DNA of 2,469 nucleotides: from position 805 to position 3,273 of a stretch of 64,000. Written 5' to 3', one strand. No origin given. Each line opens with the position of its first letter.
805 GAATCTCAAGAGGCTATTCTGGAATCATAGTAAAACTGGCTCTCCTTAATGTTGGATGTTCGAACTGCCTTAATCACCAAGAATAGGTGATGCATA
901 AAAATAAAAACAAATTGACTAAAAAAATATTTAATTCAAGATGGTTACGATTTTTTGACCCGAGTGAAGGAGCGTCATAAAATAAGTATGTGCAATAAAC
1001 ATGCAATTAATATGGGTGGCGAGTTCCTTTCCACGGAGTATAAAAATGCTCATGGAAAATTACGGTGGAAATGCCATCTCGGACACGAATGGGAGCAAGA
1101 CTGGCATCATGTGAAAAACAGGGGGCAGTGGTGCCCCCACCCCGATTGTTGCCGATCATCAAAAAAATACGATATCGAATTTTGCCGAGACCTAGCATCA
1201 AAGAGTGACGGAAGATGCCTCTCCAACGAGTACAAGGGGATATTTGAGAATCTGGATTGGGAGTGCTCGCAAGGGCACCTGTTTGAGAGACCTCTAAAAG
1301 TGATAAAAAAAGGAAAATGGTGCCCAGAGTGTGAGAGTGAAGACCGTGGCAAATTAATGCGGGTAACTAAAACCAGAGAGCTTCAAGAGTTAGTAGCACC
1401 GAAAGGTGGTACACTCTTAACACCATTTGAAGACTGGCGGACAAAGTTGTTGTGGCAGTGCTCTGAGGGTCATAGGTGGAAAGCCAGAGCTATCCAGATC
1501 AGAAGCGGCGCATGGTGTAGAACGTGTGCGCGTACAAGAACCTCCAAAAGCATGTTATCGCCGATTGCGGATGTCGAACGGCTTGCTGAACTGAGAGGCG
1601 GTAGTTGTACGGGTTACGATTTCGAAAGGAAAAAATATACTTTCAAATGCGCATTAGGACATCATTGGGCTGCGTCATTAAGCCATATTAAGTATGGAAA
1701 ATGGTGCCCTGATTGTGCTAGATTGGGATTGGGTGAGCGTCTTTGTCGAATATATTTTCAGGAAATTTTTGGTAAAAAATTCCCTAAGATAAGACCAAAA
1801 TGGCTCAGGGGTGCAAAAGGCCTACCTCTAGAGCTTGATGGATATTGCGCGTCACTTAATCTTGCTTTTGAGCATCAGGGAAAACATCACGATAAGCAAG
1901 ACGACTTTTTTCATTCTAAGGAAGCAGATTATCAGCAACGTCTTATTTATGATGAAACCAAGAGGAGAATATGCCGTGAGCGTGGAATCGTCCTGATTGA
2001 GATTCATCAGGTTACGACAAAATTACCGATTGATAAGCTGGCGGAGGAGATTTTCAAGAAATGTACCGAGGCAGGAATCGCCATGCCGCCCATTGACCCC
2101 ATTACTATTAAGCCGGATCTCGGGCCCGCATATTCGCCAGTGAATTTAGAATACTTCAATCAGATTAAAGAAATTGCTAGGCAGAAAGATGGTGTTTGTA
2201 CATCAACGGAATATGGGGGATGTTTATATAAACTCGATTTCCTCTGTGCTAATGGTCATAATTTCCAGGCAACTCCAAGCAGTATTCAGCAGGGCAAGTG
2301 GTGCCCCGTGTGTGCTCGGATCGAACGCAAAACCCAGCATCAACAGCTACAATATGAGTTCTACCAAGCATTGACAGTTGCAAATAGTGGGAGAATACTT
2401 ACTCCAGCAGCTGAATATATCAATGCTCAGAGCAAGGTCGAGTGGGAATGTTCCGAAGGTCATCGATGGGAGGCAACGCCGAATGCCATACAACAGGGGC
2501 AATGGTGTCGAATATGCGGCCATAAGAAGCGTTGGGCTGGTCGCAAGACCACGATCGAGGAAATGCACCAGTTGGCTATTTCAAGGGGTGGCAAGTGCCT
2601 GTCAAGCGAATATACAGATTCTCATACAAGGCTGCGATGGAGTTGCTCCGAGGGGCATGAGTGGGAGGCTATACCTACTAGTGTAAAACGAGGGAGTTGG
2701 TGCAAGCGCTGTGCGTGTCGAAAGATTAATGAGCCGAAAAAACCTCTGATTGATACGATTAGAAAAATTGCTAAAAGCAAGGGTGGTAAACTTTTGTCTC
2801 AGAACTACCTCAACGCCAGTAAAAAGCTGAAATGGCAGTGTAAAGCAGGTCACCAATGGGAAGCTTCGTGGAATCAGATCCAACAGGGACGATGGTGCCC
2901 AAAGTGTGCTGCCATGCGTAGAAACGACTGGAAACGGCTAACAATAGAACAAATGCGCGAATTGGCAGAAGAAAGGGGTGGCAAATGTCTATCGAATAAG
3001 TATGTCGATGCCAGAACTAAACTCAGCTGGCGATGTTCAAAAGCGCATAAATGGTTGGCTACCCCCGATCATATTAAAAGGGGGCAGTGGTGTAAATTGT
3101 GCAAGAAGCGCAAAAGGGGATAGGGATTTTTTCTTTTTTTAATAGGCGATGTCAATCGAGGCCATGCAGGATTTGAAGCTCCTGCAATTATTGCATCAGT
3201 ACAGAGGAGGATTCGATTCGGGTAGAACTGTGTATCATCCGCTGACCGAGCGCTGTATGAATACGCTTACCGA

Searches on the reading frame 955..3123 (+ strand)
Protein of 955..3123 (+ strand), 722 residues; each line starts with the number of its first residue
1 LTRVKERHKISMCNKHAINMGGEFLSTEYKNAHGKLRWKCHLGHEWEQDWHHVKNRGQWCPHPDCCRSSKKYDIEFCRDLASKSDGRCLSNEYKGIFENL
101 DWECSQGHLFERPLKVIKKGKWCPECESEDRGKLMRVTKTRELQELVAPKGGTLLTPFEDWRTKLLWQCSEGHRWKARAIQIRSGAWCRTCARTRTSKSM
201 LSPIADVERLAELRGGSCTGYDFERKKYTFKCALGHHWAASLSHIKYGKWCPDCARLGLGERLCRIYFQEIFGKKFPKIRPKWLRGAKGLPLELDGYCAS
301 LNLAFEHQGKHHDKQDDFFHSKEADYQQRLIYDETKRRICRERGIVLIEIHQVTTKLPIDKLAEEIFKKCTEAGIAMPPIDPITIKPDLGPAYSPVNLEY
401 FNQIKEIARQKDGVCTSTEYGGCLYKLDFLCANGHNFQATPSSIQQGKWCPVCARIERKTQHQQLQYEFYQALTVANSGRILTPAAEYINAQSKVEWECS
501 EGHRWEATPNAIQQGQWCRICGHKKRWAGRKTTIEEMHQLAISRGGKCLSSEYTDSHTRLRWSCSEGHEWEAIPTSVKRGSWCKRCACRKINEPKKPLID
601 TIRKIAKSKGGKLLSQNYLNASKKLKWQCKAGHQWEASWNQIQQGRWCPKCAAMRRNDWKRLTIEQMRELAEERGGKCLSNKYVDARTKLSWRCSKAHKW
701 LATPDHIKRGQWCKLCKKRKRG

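Call 27: search_protein_families(library=ncbifam, proteins=[window:955-3123:+], max_evalue=1e-10)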
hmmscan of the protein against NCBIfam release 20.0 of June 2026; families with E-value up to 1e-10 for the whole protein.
window:955-3123:+ (722 aa): 0 families

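Call 95: search_protein_families(library=pfam, proteins=[window:955-3123:+], max_evalue=0.0001)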
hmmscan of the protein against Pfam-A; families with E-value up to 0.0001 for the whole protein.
window:955-3123:+ (722 aa): 2 families
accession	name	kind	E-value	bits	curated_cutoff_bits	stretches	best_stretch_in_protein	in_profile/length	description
PF14311.12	DUF4379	-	4.4e-24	84.9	24.5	1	620-652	21-54/56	Probable Treble clef zinc finger domain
PF21817.3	CapR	-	5.6e-15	55.7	24.2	0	602-652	6-67/67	CapR homology domain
